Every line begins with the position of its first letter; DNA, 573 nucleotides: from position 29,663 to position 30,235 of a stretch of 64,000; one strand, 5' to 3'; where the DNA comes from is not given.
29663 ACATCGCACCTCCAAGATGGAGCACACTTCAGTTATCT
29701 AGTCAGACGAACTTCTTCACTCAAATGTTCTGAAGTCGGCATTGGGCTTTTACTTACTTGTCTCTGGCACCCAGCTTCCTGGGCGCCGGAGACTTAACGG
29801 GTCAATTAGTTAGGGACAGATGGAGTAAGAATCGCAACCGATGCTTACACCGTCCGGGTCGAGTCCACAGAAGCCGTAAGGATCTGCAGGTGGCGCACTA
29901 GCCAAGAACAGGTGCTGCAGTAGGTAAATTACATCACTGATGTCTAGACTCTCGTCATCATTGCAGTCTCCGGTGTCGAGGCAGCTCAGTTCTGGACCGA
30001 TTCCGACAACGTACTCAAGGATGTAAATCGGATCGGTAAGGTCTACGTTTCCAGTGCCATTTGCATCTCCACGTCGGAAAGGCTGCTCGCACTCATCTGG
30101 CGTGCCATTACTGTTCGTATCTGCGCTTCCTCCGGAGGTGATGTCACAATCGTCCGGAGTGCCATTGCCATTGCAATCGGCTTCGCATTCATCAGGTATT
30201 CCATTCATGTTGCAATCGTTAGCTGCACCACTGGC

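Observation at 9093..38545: Three tandem giant paralogues built on one modular blueprint occupy 29 kb of one strand and encode about 80 HYR domains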

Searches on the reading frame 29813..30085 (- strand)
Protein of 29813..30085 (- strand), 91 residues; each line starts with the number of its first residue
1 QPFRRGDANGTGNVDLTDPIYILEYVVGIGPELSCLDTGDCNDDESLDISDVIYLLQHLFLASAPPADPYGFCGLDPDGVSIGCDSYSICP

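Call 9: search_protein_families(library=pfam, proteins=[window:29813-30085:-], max_evalue=10)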
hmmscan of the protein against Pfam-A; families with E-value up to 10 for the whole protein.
seq(91 aa): 2 families
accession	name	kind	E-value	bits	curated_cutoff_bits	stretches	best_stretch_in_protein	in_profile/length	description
PF00404.24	Dockerin_1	-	0.0061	17.2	22.9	2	39-59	2-22/57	Dockerin type I domain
PF13405.12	EF-hand_6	-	0.36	11.1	25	0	3-18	6-21/30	EF-hand domain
